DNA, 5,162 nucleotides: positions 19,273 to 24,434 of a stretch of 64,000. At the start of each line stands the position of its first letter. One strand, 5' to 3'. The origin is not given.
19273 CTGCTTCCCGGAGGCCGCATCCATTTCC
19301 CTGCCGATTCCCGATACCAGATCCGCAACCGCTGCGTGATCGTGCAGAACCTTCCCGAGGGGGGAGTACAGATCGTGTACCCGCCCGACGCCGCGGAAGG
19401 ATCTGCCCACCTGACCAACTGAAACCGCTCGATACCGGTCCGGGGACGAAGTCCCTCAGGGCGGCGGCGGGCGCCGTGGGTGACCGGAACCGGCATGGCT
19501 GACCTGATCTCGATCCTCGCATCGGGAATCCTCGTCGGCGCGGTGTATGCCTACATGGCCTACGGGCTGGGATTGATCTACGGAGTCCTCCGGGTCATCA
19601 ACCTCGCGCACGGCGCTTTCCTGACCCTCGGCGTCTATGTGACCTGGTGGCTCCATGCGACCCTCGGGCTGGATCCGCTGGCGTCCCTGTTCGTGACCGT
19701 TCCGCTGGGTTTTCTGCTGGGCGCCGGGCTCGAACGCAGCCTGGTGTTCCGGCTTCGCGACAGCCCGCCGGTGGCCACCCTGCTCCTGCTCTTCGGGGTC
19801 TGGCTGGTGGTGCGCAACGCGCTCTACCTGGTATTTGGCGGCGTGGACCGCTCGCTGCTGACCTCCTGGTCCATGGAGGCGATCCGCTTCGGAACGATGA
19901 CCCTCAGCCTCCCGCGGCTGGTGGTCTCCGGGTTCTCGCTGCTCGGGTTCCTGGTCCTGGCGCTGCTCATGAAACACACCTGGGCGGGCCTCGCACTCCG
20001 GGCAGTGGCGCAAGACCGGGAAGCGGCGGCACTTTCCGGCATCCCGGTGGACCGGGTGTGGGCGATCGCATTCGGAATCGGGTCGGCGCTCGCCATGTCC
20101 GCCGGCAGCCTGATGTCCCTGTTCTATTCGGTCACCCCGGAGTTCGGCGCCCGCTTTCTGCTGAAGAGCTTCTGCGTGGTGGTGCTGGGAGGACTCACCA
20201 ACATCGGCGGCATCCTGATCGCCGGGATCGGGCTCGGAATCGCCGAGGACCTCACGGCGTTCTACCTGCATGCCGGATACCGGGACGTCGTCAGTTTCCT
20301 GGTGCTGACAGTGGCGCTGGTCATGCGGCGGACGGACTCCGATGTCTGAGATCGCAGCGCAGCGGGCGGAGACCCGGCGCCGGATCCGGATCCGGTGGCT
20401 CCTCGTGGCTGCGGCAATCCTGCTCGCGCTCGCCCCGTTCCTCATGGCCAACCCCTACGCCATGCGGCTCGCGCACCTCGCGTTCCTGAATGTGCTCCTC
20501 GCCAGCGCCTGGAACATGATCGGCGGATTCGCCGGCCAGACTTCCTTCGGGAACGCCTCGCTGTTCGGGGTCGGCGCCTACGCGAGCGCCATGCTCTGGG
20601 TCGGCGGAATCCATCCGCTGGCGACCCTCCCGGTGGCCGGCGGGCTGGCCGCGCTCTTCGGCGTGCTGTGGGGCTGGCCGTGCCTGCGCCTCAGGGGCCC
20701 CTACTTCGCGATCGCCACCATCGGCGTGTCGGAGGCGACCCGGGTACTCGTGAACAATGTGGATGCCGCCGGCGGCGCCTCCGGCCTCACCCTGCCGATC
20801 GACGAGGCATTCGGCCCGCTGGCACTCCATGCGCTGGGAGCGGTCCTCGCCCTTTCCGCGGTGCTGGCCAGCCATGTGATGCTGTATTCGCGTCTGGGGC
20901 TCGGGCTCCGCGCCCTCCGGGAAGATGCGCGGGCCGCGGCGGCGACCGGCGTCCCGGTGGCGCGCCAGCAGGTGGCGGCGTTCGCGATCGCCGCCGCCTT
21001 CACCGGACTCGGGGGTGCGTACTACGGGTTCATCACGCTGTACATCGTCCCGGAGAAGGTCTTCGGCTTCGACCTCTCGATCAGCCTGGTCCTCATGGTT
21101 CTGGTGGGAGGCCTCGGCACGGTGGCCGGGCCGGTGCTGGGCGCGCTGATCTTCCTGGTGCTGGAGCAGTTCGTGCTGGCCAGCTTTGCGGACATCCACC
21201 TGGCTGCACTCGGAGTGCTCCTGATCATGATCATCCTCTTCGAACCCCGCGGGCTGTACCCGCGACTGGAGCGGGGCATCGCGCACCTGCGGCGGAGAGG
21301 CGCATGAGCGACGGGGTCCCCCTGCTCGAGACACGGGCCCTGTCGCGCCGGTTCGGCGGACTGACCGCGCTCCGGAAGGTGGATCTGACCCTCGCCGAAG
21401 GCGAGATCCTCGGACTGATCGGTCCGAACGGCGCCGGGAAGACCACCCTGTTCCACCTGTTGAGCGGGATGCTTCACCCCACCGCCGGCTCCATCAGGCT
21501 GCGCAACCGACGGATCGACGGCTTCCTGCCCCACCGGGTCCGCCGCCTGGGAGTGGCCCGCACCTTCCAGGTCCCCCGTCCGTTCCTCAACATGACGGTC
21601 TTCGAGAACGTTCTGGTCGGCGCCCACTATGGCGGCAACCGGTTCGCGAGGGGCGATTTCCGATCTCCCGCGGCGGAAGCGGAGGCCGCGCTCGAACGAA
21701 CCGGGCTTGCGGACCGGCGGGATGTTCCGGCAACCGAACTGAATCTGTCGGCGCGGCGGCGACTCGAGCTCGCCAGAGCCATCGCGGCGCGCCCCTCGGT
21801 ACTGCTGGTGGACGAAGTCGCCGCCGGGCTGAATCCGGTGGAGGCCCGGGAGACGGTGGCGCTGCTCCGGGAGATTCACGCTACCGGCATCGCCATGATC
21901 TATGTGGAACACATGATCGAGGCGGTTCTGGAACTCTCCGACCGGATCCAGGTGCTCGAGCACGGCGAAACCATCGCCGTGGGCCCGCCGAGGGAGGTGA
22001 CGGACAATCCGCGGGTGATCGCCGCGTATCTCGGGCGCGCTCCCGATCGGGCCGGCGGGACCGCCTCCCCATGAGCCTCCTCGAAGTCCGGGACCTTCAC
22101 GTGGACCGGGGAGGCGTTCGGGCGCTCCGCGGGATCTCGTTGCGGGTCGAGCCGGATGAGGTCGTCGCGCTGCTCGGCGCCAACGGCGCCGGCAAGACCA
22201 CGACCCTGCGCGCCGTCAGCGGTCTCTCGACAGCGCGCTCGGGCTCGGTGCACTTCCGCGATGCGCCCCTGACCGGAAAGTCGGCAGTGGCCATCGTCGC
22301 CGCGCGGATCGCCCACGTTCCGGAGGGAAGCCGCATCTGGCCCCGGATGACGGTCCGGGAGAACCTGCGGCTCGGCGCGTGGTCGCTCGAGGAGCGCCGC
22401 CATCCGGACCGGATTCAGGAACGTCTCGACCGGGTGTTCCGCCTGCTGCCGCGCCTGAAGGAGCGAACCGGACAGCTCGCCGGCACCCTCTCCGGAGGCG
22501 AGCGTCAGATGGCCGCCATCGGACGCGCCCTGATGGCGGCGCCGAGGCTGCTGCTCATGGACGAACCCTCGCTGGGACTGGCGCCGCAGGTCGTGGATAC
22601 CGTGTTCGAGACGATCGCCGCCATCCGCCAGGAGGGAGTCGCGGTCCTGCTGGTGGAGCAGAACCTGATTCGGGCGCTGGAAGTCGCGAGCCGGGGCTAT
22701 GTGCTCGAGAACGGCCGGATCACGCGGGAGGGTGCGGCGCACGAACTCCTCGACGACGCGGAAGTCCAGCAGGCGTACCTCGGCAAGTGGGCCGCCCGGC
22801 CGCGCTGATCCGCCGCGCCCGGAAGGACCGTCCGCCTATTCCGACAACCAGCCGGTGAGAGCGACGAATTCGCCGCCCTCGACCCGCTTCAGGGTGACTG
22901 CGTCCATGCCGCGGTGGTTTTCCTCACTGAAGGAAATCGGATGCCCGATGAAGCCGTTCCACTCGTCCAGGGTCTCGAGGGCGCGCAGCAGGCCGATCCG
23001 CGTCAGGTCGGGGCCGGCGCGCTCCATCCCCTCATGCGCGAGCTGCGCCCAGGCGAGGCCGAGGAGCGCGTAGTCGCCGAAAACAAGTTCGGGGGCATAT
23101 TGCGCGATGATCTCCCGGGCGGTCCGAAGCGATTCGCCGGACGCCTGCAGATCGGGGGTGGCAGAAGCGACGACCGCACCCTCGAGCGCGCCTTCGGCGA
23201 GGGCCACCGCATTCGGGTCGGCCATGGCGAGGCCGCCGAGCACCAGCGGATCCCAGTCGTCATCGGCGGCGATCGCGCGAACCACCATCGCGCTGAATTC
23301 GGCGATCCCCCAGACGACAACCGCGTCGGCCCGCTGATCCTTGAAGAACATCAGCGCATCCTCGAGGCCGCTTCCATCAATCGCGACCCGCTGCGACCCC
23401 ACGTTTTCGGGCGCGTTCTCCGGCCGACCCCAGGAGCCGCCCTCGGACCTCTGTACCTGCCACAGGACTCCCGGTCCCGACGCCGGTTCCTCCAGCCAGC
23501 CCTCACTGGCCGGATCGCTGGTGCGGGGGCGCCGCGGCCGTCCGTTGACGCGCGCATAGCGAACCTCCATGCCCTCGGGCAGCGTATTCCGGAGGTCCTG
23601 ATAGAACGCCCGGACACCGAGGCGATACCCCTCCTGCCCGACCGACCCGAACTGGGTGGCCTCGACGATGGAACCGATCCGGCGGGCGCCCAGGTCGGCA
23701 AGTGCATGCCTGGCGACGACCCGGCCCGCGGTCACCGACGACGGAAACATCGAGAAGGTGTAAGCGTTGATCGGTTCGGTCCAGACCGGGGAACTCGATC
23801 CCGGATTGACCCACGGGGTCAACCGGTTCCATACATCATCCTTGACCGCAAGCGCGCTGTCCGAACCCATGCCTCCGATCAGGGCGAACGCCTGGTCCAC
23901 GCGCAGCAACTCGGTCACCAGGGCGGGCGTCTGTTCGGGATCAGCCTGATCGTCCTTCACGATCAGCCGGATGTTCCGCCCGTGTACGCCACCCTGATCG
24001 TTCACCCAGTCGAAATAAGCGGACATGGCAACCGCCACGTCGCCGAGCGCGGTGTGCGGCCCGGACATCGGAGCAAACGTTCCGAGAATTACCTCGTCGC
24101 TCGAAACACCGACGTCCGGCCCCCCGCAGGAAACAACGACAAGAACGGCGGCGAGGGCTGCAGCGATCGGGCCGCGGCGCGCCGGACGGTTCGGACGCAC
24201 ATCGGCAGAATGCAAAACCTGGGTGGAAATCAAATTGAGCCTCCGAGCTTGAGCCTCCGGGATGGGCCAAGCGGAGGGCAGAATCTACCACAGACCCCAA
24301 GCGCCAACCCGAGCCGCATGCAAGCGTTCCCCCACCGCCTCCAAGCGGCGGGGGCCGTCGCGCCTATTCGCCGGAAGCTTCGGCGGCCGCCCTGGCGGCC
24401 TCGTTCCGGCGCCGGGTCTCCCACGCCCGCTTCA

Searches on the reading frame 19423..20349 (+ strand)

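Call 51: search_protein_families(library=pfam, proteins=[window:19423-20349:+], max_evalue=0.00001)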
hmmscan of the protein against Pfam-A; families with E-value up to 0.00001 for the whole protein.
window:19423-20349:+ (308 aa): 1 family
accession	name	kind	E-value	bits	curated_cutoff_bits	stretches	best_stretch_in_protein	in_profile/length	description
PF02653.21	BPD_transp_2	-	1.5e-34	119.8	26.8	1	32-299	2-269/269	Branched-chain amino acid transport system / permease component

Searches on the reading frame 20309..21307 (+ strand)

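Call 51: search_protein_families(library=pfam, proteins=[window:20309-21307:+], max_evalue=0.00001)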
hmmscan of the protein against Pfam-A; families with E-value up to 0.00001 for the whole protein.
window:20309-21307:+ (332 aa): 1 family
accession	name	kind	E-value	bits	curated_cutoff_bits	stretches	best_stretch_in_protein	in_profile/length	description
PF02653.21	BPD_transp_2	-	4.9e-36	124.7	26.8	1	53-308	4-268/269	Branched-chain amino acid transport system / permease component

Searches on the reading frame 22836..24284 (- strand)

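Call 51: search_protein_families(library=pfam, proteins=[window:22836-24284:-], max_evalue=0.00001)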
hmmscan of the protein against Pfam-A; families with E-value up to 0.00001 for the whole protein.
window:22836-24284:- (482 aa): 1 family
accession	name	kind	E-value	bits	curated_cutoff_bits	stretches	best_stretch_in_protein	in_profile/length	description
PF13458.12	Peripla_BP_6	-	2e-43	149.8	31.7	2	67-225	4-160/343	Periplasmic binding protein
